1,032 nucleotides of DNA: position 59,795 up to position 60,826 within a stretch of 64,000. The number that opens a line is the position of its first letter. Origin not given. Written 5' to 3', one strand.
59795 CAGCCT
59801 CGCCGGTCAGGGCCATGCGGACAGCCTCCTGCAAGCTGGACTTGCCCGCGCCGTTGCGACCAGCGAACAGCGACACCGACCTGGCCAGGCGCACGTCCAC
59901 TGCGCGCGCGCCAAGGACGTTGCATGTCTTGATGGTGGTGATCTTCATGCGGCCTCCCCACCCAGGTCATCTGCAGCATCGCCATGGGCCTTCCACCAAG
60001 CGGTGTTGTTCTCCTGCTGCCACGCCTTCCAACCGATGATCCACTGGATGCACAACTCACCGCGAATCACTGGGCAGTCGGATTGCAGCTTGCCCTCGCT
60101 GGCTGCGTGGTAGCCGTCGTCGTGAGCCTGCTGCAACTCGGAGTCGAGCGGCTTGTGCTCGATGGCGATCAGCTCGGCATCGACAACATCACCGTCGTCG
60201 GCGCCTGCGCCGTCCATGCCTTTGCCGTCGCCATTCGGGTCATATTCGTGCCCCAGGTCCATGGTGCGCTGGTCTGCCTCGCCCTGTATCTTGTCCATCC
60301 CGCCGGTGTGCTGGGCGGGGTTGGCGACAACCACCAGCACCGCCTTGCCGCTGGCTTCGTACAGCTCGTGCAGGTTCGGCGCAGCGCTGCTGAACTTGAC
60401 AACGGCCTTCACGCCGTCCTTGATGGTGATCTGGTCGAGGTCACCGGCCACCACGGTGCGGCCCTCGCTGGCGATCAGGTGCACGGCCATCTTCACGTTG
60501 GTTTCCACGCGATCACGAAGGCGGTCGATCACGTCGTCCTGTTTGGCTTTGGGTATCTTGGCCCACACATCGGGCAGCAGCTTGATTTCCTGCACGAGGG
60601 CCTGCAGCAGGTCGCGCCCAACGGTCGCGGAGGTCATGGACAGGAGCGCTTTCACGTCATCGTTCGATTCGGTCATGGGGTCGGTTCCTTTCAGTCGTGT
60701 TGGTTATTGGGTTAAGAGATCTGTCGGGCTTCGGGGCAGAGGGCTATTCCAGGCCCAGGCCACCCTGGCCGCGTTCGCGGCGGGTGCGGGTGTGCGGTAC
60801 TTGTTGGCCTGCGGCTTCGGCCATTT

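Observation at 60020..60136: Phage-encoded ribosome modulation factor-like domain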

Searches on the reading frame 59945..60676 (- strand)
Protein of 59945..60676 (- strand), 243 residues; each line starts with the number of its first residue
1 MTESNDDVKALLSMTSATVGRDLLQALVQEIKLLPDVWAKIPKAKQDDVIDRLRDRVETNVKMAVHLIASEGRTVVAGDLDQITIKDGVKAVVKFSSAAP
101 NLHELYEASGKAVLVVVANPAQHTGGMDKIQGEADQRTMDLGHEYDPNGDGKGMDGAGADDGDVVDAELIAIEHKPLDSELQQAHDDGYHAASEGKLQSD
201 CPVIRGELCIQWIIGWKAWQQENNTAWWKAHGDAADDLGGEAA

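Call 3: search_protein_families(library=pfam, proteins=[window:59945-60676:-], max_evalue=1)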
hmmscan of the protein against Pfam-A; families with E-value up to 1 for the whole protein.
window:59945-60676:- (243 aa): 1 family
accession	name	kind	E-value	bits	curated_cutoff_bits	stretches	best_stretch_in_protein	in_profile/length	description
PF04957.18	RMF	-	0.00017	22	27.9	1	180-218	8-47/53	Ribosome modulation factor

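Call 4: search_protein_families(library=phrogs, proteins=[window:59945-60676:-], max_evalue=0.01)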
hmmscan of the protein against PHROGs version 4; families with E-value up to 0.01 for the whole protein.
window:59945-60676:- (243 aa): 1 family
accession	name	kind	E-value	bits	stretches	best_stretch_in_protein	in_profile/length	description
phrog_6576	-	unknown function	4.3e-53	181.8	1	7-190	16-198/325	-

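Call 5: search_dna_similar(query=window:59945-60676:-, collection=phages, mode=protein, max_rows=40, max_evalue=0.001)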
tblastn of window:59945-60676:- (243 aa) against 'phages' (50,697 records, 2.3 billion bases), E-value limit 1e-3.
Records with a match: 20; places in all: 20; records where one place covers at least 80% of the query: 4.
Best place of each record, by identity: 60-80% 2; <60% 18.
By first word of the organism name: Pseudomonas 13; Burkholderia 2; Stenotrophomonas 2; Hujiaoplasma 1; Shewanella 1; Xanthomonas 1.
By host as written in the record: Pseudomonas aeruginosa 5; Burkholderia sp. 2; carbapenem-resistant Pseudomonas aeruginosa YMC11/07/P54 2; - 2; Tenericutes bacterium zrk29 1; Shewanella baltica 1; Pseudomonas aeruginosa P9W 1; Pseudomonas aeruginosa YMC/01/01/P52 1; and 5 more.
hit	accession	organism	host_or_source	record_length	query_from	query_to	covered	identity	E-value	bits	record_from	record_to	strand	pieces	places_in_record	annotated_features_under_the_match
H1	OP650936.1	Hujiaoplasma phage zrk29-1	Tenericutes bacterium zrk29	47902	9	223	88%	63.3%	3e-78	261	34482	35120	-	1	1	record has no annotation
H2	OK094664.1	Shewanella phage vB_Sb_QDWS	Shewanella baltica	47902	9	223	88%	63.3%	3e-78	261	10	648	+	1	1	hypothetical protein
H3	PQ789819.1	Burkholderia phage vB_E192a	Burkholderia sp.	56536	9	226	90%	56.2%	4e-73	247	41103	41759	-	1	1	DNA translocase FtsK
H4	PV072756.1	Burkholderia phage vB_PL1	Burkholderia sp.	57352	9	226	90%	56.2%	4e-73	247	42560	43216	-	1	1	DNA translocase FtsK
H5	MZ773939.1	Pseudomonas phage PP9W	Pseudomonas aeruginosa P9W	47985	1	146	60%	40.8%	2e-26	112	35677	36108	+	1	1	cell division protein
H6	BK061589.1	Pseudomonas phage vB_PaeS-D14P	Pseudomonas aeruginosa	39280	11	141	54%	45.0%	1e-28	119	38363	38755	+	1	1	DNA translocase FtsK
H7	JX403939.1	Pseudomonas phage YMC/01/01/P52_PAE_BP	Pseudomonas aeruginosa YMC/01/01/P52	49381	1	141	58%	41.1%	1e-26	113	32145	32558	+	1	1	putative DNA segregation ATPase FtsK/SpoIIIE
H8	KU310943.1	Pseudomonas phage YMC11/07/P54_PAE_BP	carbapenem-resistant Pseudomonas ...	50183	1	141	58%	41.1%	1e-26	113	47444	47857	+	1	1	hypothetical protein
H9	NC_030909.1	Pseudomonas phage YMC11/07/P54_PAE_BP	carbapenem-resistant Pseudomonas ...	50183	1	141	58%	41.1%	1e-26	113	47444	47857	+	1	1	DNA translocase FtsK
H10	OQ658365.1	Pseudomonas phage sp.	Pseudomonas aeruginosa PACL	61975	11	141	54%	44.3%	3e-28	117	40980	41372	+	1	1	putative DNA segregation ATPase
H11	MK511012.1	Pseudomonas phage vB_Pae_BR153a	Pseudomonas aeruginosa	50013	11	146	56%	40.1%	4e-26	111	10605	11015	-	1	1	cell division protein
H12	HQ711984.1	Pseudomonas phage phi297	Pseudomonas aeruginosa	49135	21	141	50%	32.0%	2e-9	63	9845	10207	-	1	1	putative DNA segregation ATPase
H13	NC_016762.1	Pseudomonas phage phi297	Pseudomonas aeruginosa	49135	21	141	50%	32.0%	2e-9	63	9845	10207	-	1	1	DNA translocase FtsK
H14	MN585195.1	Pseudomonas phage AUS531phi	Pseudomonas aeruginosa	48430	21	141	50%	31.1%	6e-9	62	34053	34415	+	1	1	cell division protein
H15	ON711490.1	Xanthomonas phage HXX_Dennis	Xanthomonas campestris XC114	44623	19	143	51%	27.2%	5e-6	53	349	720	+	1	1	hypothetical protein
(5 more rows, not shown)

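Call 6: search_protein_families(library=ncbifam, proteins=[window:59945-60676:-], max_evalue=1)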
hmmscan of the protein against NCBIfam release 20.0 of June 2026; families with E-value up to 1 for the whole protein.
window:59945-60676:- (243 aa): 3 families
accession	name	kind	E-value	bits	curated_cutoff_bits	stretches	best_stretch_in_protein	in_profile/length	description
NF011162.1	PRK14563.1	equivalog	1.8e-06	27.7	40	1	180-217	5-42/47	ribosome modulation factor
NF041886.1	Rmf_CrpP_fam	subfamily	0.00055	19.5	28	1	184-218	2-37/39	Rmf/CrpP family protein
NF045761.1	NAMPUrTaseMurU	equivalog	0.12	12.2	250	1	61-133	89-153/226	N-acetylmuramate alpha-1-phosphate uridylyltransferase MurU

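Call 7: search_solved_structures(query=window:59945-60676:-, max_evalue=10, show_alignments=3)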
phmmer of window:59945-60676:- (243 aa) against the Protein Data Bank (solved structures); distinct sequences matched with E-value up to 10: 5.
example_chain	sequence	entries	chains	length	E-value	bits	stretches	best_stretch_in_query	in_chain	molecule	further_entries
2jrm_A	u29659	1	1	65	0.01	18.7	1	180-230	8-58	Ribosome modulation factor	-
6h4n_v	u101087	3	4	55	0.05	16.5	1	180-218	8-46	Ribosome modulation factor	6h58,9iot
4v8g_AV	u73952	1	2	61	0.058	16.2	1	180-219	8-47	Ribosome modulation factor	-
5tjr_A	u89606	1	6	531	0.13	15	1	20-102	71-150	Methylmalonate-semialdehyde dehydrogenase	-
8grq_D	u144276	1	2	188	0.44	13.4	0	70-107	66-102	H2B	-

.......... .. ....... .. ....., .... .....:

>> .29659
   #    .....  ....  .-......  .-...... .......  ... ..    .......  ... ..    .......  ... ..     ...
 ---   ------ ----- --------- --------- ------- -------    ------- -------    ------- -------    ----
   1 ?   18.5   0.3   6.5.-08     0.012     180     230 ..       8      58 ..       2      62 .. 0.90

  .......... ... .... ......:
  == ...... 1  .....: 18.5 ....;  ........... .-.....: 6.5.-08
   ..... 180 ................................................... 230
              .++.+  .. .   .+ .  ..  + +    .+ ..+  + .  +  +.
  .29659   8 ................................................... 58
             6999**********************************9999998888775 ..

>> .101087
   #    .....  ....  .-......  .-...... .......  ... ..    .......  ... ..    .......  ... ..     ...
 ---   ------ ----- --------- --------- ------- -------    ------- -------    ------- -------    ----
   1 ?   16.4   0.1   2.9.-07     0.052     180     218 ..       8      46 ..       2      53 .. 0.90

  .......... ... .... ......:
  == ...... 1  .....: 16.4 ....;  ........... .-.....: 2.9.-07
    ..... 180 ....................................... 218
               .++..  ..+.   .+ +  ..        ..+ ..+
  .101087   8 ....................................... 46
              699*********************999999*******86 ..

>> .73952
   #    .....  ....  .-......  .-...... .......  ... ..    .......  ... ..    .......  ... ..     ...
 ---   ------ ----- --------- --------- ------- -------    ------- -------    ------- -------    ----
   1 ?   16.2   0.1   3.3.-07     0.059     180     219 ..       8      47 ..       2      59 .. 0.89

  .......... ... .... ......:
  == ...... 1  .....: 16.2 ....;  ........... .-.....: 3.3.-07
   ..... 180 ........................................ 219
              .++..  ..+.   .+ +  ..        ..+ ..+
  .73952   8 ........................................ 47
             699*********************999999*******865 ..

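Call 8: find_homologous_proteins(query=window:59945-60676:-)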
Query window:59945-60676:- (243 aa): 726 proteins with E <= 0.001 among 1411 candidates; the best 120 are listed.
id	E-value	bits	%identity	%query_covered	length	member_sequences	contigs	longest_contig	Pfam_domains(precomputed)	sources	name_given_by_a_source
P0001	1.7e-156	537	100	100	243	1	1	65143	-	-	-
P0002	5.1e-133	460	86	98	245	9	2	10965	PF04957.19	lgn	-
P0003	9.2e-128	443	84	98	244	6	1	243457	PF04957.19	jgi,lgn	jgi:ribosome modulation factor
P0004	1.3e-122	426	79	100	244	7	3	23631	-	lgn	-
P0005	1.5e-118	413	77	98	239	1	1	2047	-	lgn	-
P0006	1.3e-117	410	79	100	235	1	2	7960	-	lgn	-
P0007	1.6e-117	409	78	98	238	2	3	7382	-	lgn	-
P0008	1.0e-116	407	78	98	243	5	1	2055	-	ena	-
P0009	1.1e-116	407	77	98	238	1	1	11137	-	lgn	-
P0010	2.3e-116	406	77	98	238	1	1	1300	-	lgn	-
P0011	2.4e-116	406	77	98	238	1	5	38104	-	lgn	-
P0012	1.2e-115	403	77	98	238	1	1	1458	-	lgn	-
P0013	3.6e-115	402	77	98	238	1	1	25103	-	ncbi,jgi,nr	ncbi:MAG: cell division protein FtsK [Candidatus Accumulibacter sp.]|jgi:hypothetical protein|nr:cel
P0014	5.3e-115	401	78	98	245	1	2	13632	-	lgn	-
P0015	3.2e-114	399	78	94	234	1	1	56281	-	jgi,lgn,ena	-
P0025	4.4e-104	365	71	96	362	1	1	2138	-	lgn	-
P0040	9.9e-96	338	67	98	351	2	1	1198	PF04957.19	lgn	-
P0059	7.1e-88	312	64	91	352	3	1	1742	PF00816.28,PF04957.19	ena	-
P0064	6.7e-87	309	64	95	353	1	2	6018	PF00816.28,PF04957.19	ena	-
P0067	1.4e-86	308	67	85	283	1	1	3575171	PF00816.28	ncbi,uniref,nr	ncbi:H-NS histone family protein [Chitinibacter bivalviorum]|uniref:H-NS histone family protein n=1 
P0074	2.9e-85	304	65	92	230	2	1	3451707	-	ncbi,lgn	ncbi:protein of unknown function [Burkholderia multivorans]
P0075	3.2e-85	304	60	97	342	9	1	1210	-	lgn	-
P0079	5.6e-85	303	64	88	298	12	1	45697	PF04957.19,PF09397.17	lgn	-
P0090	2.2e-84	301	66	87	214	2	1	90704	PF04957.19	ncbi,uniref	ncbi:ribosome modulation factor [Paraburkholderia xenovorans]|uniref:ribosome modulation factor n=1 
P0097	4.5e-84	300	63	92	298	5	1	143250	PF09397.17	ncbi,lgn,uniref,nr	ncbi:cell division protein FtsK [Burkholderia ubonensis]|uniref:DNA translocase FtsK n=1 Tax=Burkhol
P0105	1.0e-83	299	63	89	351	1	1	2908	-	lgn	-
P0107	1.2e-83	299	64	92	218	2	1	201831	-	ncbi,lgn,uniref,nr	ncbi:cell division protein FtsK [Paraburkholderia tropica]|uniref:cell division protein FtsK n=1 Tax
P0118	3.6e-83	297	65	88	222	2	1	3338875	PF04957.19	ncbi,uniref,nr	ncbi:cell division protein FtsK [Paraburkholderia sp. D15]|uniref:ribosome modulation factor n=1 Tax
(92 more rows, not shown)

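Call 18: search_protein_families(library=padloc, proteins=[window:59945-60676:-], max_evalue=0.01)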
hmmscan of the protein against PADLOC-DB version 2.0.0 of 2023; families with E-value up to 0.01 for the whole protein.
window:59945-60676:- (243 aa): 0 families

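Call 20: search_protein_families(library=pfam, alignment_id=A1, max_evalue=0.01)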
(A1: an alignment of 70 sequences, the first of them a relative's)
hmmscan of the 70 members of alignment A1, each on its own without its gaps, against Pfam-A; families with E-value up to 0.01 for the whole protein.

A. member 1, P0001 (243 aa): 1 family
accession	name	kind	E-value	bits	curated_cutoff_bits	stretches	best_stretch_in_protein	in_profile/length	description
PF04957.18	RMF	-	0.00017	22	27.9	1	180-218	8-47/53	Ribosome modulation factor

B. families by the number of members that match (of 70 scanned): 3 families
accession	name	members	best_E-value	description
PF04957.18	RMF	67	9.6e-09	Ribosome modulation factor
PF17469.8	GP68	1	0.0041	Gp68-like predicted RNA polymerase component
PF16309.10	DUF4951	1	0.0073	Domain of unknown function (DUF4951)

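Call 24: get_annotated_region(hit=H3, flank=5000)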
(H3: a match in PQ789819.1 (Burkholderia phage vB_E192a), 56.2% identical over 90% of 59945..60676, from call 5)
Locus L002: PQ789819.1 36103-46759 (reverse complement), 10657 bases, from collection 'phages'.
description: Burkholderia phage vB_E192a, complete genome.
organism: Burkholderia phage vB_E192a (NCBI taxid 3417002)
taxonomy: Viruses
host: Burkholderia sp.; source: -; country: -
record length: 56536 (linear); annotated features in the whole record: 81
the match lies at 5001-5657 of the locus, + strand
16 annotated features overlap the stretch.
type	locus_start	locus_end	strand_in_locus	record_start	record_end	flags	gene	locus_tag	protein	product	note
CDS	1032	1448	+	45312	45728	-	-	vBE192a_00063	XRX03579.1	hypothetical protein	-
CDS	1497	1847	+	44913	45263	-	-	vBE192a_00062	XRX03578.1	hypothetical protein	-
CDS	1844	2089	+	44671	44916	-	-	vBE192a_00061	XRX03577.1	hypothetical protein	-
CDS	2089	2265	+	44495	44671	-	-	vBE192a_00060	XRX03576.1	hypothetical protein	-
CDS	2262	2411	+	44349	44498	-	-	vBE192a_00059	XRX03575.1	hypothetical protein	-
CDS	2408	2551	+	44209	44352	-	-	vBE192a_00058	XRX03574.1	hypothetical protein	-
CDS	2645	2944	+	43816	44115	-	-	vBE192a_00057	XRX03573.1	hypothetical protein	-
CDS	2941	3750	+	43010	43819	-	-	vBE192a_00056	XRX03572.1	PD-(D/E)XK nuclease family protein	-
CDS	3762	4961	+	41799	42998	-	-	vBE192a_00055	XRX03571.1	hypothetical protein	-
CDS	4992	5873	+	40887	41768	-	-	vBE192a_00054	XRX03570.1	DNA translocase FtsK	-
CDS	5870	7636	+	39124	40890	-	-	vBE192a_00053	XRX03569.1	AAA family ATPase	-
CDS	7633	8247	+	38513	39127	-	-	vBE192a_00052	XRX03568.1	transcriptional regulator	-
CDS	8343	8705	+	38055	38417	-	-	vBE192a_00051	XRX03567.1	hypothetical protein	-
CDS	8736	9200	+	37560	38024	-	-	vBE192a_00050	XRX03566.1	hypothetical protein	-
CDS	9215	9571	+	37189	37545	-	-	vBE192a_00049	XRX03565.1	four helix bundle protein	-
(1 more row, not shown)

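Call 25: get_annotated_region(hit=H7, flank=5000)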
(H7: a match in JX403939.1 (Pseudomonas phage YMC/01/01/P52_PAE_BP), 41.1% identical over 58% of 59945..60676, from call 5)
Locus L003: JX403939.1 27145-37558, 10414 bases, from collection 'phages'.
description: Pseudomonas phage YMC/01/01/P52_PAE_BP, complete genome.
organism: Pseudomonas phage YMC/01/01/P52_PAE_BP (NCBI taxid 1191380)
taxonomy: Viruses; Duplodnaviria; Heunggongvirae; Uroviricota; Caudoviricetes
host: Pseudomonas aeruginosa YMC/01/01/P52; source: isolate from sewage sample from a university hospital; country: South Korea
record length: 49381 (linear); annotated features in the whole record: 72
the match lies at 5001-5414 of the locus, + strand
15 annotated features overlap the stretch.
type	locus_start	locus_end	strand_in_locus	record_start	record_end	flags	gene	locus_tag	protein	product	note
CDS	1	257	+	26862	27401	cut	-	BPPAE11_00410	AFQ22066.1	hypothetical protein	-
CDS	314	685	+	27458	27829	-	-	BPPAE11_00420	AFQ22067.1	hypothetical protein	-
CDS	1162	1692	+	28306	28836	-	-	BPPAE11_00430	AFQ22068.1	hypothetical protein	-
CDS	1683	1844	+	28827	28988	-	-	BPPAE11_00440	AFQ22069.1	hypothetical protein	-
CDS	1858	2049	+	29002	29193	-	-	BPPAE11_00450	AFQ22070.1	hypothetical protein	-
CDS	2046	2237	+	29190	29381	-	-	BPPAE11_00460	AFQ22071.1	hypothetical protein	-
CDS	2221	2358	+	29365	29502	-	-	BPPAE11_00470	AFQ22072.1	hypothetical protein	-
CDS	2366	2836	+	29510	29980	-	-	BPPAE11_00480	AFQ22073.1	hypothetical protein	-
CDS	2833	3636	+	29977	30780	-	-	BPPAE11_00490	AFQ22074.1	hypothetical protein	-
CDS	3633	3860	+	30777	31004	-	-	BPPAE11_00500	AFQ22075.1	hypothetical protein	-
CDS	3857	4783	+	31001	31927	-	-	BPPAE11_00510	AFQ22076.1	hypothetical protein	-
CDS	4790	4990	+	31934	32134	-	-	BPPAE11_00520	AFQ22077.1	hypothetical protein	-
CDS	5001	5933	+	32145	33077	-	-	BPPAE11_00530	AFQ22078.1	putative DNA segregation ATPase FtsK/SpoIIIE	-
CDS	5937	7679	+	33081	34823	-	-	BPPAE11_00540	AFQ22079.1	hypothetical protein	-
CDS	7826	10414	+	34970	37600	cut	-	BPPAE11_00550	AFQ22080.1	DNA methylase N-4/N-6 domain-containing protein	-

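Call 26: search_protein_families(library=pfam, proteins=[L002:4992-5873:+, L003:5001-5933:+, L003:5937-7679:+, L002:5870-7636:+, L003:3857-4783:+, L003:2833-3636:+, L002:3762-4961:+], max_evalue=0.1)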
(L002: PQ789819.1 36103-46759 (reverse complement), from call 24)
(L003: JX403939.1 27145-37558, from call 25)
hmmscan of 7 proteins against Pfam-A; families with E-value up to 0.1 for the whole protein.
L002:4992-5873:+ (293 aa): 3 families
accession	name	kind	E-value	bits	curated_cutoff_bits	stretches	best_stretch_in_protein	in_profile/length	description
PF09397.16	FtsK_gamma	-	4.5e-22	78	30.6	1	224-283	2-61/63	Ftsk gamma domain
PF04957.18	RMF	-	0.00017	22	27.9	1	174-219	6-52/53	Ribosome modulation factor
PF19355.4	DUF5932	-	0.06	13.7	23.7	1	22-64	52-93/111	Family of unknown function (DUF5932)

L003:5001-5933:+ (310 aa): 11 families
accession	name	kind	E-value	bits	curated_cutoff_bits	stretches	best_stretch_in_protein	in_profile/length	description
PF09397.16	FtsK_gamma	-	1.4e-28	98.9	30.6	1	154-213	2-61/63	Ftsk gamma domain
PF01978.25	TrmB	-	0.0013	19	25.6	0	170-207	21-58/68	Sugar-specific transcriptional regulator TrmB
PF14394.12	DUF4423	-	0.0035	17.6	30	0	247-282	32-67/165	Domain of unknown function (DUF4423)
PF13412.12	HTH_24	-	0.0086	16.1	21.9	1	167-202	13-48/48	Winged helix-turn-helix DNA-binding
PF13463.12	HTH_27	-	0.012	16.3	22.2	1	162-212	8-60/68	Winged helix DNA-binding domain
PF03297.21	Ribosomal_S25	-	0.028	15.1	28.8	0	164-207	49-92/101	S25 ribosomal protein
PF21984.2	DnaD_N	-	0.043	14.4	27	0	249-293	33-77/101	DnaD N-terminal domain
PF10618.14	Tail_tube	-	0.063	13.6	23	0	195-269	30-104/117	Phage tail tube protein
PF12694.12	cpYpsA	-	0.078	13.2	26.2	0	22-100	30-104/145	Circularly permutated YpsA SLOG family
PF06224.18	AlkZ-like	-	0.082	13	25.9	0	144-286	76-220/329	DNA glycosylase AlkZ-like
PF13384.12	HTH_23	-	0.085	13.1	24.6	0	162-200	10-46/50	Homeodomain-like domain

L003:5937-7679:+ (580 aa): 10 families
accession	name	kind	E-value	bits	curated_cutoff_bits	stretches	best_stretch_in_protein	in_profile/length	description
PF13476.12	AAA_23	-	1.2e-09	39.6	27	1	5-74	1-64/201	AAA domain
PF02463.25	SMC_N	-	3.6e-08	33.5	40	1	3-533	2-184/220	RecF/RecN/SMC N terminal domain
PF13175.12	AAA_15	-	4.7e-07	30.2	32.1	1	1-49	1-49/374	AAA ATPase domain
PF13555.12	AAA_29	-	9.9e-06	25.7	27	1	5-51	3-50/61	P-loop containing region of AAA domain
PF13514.12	AAA_27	-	0.00077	19.5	22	1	1-53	1-56/206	AAA domain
PF13191.12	AAA_16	-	0.0083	17.1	32.6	1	16-80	17-85/167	AAA ATPase domain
PF00005.33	ABC_tran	-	0.012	16.6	25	1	25-81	13-67/137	ABC transporter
PF11398.14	DUF2813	-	0.013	15.4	21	1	1-50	1-49/372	Protein of unknown function (DUF2813)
PF13304.12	AAA_21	-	0.051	14.1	27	0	28-68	4-53/304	AAA domain, putative AbiEii toxin, Type IV TA system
PF00004.35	AAA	-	0.056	14.3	21.2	0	26-77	1-52/131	ATPase family associated with various cellular activities (AAA)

L002:5870-7636:+ (588 aa): 5 families
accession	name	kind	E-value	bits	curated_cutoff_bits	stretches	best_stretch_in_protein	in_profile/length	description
PF13476.12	AAA_23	-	1.1e-09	39.7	27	1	7-56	3-52/201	AAA domain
PF13555.12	AAA_29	-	0.00022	21.4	27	1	16-51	16-50/61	P-loop containing region of AAA domain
PF02463.25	SMC_N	-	0.00034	20.6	40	1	5-66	4-67/220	RecF/RecN/SMC N terminal domain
PF13175.12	AAA_15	-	0.0024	18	32.1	1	1-44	1-44/374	AAA ATPase domain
PF13304.12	AAA_21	-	0.017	15.6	27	1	26-47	2-23/304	AAA domain, putative AbiEii toxin, Type IV TA system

L003:3857-4783:+ (308 aa): 1 family
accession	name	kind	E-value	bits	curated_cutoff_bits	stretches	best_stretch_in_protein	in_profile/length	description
PF03837.19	RecT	-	0.00033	20.7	24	1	108-240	61-193/198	RecT family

L003:2833-3636:+ (267 aa): 1 family
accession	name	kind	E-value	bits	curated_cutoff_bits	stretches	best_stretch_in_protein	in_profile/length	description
PF12705.13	PDDEXK_1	-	4.2e-17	63.3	22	1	14-264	10-247/247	PD-(D/E)XK nuclease superfamily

L002:3762-4961:+ (399 aa): 0 families

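Call 27: predict_structure(alignment_id=A1)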
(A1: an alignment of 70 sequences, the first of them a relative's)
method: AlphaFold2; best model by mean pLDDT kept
length: 243 residues; sequences in the alignment: 70
mean_pLDDT: 71.5   pTM: 0.40
mean pLDDT of the five models: 71.5, 71.0, 68.8, 68.6, 67.2
residues with pLDDT >= 90: 55; 70-90: 74; 50-70: 79; < 50: 35
segments of 3 or more residues with pLDDT < 50: 74-78, 155-170, 239-243
pLDDT, mean of each block of 10 residues (from residue 1): 60 70 78 76 84 81 70 50 53 68 67 64 75 59 55 47 45 81 97 97 93 97 95 63 39
secondary structure, 60 per line:
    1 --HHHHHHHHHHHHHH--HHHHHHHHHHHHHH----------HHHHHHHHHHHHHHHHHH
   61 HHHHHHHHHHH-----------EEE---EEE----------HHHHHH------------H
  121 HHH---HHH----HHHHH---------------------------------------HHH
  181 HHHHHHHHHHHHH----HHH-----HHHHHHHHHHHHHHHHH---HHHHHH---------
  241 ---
elements in order: H3-16 H19-32 H43-71 E83-85 E89-91 H102-107 H120-123 H134-138 H178-193 H206-222 H226-231

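Call 29: find_related_loci(query=A1, collection=genome_contigs, flank=6000)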
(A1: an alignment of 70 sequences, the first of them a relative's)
Query A1 (243 aa) in genome_contigs; peptide patterns used: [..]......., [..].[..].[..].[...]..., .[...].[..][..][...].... (x = any residue, [..] = any of these).
228 stretches matched a pattern; 71 encode a relative of the query (tblastn E <= 1e-3); 70 distinct loci.
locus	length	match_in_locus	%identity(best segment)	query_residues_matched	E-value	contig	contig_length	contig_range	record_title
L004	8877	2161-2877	84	5-243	3e-131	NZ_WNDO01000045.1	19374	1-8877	MAG: Luteibacter sp. isolate cluster_DBSCAN_round1_2 GAK28_45, whole genome shotgun sequence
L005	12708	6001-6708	79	6-243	1e-122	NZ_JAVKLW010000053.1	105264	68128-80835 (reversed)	MAG: Limnohabitans sp. isolate AaM_T123_4 k141_12395, whole genome shotgun sequence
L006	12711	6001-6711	77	5-243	3e-120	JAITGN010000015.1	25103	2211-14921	MAG: Accumulibacter sp. isolate Pc512_bin132 k119_2806670, whole genome shotgun sequence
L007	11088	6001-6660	69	1-222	2e-101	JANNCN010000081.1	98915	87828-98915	MAG: Rhodoferax sp. isolate OTE_78_metabat_171 OTE_78_k141_1816784, whole genome shotgun sequence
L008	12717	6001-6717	63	1-243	2e-100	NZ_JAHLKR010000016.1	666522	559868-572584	Mycetohabitans sp. B8 B8_contig000016, whole genome shotgun sequence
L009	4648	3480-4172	64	11-243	9e-94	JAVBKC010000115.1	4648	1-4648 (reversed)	MAG: Niveibacterium sp. isolate GLO_MAG_00185 c_000003264295, whole genome shotgun sequence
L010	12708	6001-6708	62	6-243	1e-92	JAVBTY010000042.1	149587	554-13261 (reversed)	MAG: Rhodocyclaceae bacterium isolate EPI_MAG_00263 c_000000729629, whole genome shotgun sequence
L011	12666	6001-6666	65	1-223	1e-90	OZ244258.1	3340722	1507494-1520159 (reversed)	Burkholderia multivorans isolate ABIP2226 genome assembly, chromosome: 1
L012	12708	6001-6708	60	1-240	3e-87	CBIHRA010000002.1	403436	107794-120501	MAG TPA_asm: uncultured Burkholderiaceae bacterium isolate SRR18156191_maxbin2_2 genome assembly, contig: ERZ27336852.3,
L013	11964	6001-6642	62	9-224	9e-85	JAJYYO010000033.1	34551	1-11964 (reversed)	MAG: Proteobacteria bacterium isolate FK4.bin2 NODE_1174_length_34551_cov_9.835347, whole genome shotgun sequence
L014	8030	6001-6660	63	11-231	2e-83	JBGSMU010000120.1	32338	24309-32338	MAG: Gallionella sp. isolate JTS-AC238 k141_4006733, whole genome shotgun sequence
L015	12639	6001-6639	62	11-226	5e-83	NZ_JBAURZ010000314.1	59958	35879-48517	MAG: Paraburkholderia sp. isolate MFD02374_ilm_asm_bin26 k127_377351, whole genome shotgun sequence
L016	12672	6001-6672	62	5-226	1e-82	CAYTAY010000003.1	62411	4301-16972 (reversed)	MAG TPA_asm: uncultured Azoarcus sp. isolate binchicken_co315_29 genome assembly, contig: NODE_377_length_62411_cov_8.73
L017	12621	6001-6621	63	13-223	1e-82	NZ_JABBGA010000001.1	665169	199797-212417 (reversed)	Zoogloea dura strain G-4-1-14 contig1, whole genome shotgun sequence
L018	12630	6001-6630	63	11-223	1e-82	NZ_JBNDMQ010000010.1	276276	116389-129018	Paraburkholderia sp. EB58 Ga0573036_010, whole genome shotgun sequence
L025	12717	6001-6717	57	4-243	1e-80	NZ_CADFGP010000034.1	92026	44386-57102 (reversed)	Paraburkholderia tuberum STM678 strain LMG 21444, whole genome shotgun sequence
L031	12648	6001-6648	59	9-223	7e-79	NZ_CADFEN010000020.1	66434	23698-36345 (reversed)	Burkholderia sp. BCC0506, whole genome shotgun sequence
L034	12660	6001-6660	56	9-226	8e-78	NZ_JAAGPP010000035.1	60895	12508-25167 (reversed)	Burkholderia sp. Ac-20344 NODE_32_length_60895_cov_62.570020/0, whole genome shotgun sequence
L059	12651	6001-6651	62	9-223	1e-84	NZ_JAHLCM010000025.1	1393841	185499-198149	Burkholderia sola strain CCRMBC51 Scaffold_25, whole genome shotgun sequence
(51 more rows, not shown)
